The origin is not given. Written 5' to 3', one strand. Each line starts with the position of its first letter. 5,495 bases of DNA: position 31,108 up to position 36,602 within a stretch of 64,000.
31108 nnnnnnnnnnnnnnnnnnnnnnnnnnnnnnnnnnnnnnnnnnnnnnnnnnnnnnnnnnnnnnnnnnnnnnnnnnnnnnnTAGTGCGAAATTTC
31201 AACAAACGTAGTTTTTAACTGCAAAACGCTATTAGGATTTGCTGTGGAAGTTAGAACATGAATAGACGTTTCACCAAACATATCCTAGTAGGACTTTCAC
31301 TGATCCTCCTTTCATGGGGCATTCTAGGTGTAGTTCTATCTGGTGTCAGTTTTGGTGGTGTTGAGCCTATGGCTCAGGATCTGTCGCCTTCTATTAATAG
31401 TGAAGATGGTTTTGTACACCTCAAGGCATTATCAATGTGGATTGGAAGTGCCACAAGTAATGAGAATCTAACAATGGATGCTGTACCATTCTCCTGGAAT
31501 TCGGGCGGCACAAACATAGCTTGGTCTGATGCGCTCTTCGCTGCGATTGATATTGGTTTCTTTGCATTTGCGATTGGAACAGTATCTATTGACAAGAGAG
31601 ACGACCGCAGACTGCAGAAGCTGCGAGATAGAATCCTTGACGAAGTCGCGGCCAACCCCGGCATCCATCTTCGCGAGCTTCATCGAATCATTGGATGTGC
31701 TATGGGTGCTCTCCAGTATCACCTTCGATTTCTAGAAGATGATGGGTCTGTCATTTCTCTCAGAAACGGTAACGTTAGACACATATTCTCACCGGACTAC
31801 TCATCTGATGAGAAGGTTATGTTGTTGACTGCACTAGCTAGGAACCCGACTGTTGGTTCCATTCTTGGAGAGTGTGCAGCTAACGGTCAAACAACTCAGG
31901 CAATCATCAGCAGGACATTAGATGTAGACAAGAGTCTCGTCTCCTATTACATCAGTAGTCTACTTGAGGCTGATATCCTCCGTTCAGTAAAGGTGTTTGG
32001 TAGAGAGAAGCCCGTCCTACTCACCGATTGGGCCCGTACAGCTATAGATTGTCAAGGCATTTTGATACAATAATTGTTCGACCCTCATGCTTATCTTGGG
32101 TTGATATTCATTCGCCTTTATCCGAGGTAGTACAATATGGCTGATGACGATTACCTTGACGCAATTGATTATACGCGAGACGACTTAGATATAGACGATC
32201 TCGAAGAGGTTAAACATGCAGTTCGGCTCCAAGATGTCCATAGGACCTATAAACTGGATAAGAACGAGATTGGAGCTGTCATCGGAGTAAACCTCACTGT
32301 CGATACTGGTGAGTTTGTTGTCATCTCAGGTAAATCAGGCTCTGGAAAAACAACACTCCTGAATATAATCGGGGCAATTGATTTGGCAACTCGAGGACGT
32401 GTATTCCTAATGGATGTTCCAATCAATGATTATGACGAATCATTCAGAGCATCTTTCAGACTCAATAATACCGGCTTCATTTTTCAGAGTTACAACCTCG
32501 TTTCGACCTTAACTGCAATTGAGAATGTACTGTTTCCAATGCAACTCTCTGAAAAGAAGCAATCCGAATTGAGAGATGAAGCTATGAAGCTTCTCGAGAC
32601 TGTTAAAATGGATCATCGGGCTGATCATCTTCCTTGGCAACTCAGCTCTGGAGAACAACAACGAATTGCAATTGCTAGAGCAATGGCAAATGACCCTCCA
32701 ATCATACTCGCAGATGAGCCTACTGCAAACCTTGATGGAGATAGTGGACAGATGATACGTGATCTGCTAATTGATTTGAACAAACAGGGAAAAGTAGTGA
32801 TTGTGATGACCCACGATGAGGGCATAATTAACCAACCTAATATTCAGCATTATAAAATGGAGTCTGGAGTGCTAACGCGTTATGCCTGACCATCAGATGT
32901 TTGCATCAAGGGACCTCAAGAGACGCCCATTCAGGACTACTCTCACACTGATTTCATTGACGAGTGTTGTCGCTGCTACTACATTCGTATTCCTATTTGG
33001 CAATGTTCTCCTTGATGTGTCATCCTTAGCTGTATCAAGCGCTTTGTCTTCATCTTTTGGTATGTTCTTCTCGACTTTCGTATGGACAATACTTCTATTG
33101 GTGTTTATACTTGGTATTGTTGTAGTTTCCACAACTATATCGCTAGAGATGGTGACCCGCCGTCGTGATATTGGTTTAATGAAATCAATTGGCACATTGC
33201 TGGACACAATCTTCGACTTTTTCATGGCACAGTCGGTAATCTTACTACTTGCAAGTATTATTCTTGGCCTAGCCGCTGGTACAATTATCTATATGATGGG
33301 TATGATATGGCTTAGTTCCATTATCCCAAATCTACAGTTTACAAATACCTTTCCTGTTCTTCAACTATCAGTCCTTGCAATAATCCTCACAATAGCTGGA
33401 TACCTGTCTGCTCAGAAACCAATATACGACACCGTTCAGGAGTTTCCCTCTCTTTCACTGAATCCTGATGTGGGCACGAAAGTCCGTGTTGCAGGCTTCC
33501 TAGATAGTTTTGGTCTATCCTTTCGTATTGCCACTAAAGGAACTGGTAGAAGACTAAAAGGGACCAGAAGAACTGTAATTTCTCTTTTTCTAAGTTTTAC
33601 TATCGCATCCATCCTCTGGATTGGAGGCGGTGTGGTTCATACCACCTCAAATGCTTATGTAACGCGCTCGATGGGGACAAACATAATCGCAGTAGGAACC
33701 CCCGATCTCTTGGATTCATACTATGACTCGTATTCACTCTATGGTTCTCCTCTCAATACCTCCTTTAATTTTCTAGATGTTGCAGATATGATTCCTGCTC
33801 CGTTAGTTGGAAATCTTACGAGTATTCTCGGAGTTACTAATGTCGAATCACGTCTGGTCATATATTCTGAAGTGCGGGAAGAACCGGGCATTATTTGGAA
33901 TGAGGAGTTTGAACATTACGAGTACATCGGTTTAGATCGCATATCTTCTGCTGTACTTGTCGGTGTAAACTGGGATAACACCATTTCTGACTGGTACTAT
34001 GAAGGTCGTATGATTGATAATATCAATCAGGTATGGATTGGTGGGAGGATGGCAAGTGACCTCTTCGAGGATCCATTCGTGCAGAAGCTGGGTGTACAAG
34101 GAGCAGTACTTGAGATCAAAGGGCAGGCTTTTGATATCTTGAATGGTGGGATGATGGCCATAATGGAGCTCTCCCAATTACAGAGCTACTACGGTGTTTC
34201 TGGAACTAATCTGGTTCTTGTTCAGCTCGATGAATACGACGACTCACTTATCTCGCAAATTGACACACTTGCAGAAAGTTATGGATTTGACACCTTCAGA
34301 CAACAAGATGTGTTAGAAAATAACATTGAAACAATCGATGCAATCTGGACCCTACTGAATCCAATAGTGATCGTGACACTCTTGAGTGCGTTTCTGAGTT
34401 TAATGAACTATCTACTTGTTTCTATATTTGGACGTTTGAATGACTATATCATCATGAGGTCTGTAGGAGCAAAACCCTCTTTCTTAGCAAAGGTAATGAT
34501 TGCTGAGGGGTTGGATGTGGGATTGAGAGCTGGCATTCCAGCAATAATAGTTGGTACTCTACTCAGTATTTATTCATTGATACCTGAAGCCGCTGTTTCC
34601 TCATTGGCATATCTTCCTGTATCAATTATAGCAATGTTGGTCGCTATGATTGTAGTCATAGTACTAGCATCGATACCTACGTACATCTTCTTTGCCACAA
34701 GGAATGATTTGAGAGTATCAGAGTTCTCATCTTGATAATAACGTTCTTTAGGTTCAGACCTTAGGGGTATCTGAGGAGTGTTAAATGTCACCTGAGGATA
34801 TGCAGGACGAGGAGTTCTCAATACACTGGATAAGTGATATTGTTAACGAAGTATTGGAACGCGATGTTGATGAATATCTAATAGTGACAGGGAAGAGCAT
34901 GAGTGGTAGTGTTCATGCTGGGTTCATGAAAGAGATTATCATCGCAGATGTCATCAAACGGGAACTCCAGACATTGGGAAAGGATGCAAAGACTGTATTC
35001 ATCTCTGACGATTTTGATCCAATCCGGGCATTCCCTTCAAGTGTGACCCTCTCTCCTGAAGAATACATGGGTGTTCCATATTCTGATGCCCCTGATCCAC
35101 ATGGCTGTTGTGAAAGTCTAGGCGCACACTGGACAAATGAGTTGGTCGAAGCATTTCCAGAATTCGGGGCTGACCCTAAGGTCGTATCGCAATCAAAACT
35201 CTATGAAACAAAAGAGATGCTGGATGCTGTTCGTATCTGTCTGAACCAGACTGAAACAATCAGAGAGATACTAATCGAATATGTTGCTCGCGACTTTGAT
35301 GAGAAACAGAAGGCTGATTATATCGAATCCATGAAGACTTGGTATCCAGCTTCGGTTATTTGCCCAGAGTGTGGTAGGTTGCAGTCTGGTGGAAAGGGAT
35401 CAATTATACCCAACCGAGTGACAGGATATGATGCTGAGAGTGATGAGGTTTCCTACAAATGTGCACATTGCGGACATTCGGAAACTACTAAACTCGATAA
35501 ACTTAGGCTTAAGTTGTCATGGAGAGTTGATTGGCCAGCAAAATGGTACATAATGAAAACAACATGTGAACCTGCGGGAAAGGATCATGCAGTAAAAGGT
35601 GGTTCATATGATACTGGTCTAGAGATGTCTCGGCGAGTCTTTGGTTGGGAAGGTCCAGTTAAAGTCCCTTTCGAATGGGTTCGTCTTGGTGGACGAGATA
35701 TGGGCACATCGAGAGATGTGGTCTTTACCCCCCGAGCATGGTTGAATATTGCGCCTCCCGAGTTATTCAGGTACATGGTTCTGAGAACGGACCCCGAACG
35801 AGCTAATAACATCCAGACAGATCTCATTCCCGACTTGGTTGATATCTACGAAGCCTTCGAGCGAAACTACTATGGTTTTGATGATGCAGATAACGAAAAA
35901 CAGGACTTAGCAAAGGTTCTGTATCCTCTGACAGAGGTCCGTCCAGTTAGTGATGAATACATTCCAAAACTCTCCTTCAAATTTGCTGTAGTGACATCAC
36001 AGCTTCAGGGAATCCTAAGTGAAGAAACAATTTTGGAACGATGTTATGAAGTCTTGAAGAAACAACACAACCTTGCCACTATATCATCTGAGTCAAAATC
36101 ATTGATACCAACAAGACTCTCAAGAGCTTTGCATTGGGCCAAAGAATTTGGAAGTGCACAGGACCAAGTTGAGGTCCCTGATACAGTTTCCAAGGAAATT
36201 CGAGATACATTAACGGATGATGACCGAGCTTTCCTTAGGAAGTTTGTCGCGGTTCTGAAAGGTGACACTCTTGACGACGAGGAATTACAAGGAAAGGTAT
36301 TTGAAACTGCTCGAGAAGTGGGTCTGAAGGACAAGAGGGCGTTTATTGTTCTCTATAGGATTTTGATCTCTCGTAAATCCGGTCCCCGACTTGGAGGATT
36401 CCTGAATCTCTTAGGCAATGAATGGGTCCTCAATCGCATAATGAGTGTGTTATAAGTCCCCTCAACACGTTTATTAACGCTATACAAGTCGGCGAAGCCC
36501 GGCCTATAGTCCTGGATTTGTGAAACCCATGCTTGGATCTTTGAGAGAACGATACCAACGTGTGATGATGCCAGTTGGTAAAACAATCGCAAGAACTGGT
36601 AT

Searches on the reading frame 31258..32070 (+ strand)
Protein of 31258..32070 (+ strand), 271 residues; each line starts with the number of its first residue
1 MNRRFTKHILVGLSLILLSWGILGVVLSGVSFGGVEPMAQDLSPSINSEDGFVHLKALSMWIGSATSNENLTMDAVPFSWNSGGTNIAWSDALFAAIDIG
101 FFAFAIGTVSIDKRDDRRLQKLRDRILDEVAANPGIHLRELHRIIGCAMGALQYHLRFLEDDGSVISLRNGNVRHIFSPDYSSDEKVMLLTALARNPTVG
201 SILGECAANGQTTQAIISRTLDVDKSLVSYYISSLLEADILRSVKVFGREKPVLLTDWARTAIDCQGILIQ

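Call 37: search_protein_families(library=pfam, proteins=[window:31258-32070:+], max_evalue=0.00001)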
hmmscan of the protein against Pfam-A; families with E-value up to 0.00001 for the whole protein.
window:31258-32070:+ (271 aa): 3 families
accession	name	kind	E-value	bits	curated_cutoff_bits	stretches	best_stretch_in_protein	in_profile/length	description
PF24266.1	HTH_HVO_0163_N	-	9.7e-16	58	31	1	122-189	3-70/70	HVO_0163, N-terminal HTH domain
PF13412.12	HTH_24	-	2.9e-09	36.8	21.9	0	198-241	4-47/48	Winged helix-turn-helix DNA-binding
PF12840.13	HTH_20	-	4.8e-07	30.1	27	0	196-244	3-51/51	Helix-turn-helix domain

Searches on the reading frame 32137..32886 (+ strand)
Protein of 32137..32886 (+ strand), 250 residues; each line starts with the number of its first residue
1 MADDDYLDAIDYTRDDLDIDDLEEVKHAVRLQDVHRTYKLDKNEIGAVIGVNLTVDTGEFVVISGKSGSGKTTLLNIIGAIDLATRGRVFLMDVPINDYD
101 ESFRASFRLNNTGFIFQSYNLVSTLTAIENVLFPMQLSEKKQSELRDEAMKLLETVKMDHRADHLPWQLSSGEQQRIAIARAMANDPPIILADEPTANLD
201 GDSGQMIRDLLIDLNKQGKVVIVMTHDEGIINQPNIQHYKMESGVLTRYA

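Call 37: search_protein_families(library=pfam, proteins=[window:32137-32886:+], max_evalue=0.00001)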
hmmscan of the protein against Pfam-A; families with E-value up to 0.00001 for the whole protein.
window:32137-32886:+ (250 aa): 2 families
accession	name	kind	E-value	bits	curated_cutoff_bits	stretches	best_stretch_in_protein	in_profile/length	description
PF00005.33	ABC_tran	-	1.3e-28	100.7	25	1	50-197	3-137/137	ABC transporter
PF13304.12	AAA_21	-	7.7e-06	26.6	27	0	97-231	168-303/304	AAA domain, putative AbiEii toxin, Type IV TA system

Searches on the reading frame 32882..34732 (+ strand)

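Call 37: search_protein_families(library=pfam, proteins=[window:32882-34732:+], max_evalue=0.00001)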
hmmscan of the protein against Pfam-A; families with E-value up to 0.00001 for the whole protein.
window:32882-34732:+ (617 aa): 1 family
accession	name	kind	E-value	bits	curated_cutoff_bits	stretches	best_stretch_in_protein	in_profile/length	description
PF02687.27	FtsX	-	1.4e-12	48.1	25.5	1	495-605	3-116/120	FtsX-like permease C-terminal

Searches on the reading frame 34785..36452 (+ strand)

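Call 37: search_protein_families(library=pfam, proteins=[window:34785-36452:+], max_evalue=0.00001)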
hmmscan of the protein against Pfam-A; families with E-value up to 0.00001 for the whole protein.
window:34785-36452:+ (556 aa): 3 families
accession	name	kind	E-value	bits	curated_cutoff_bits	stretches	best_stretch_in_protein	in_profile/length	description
PF01921.24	tRNA-synt_1f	-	1.2e-95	321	27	1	14-380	2-354/360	tRNA synthetases class I (K)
PF09334.17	tRNA-synt_1g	-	1.9e-06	27.4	20.1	0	296-340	318-362/391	tRNA synthetases class I (M)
PF19269.4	Anticodon_2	-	2.2e-06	28.5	23.6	0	460-553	43-138/141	Anticodon binding domain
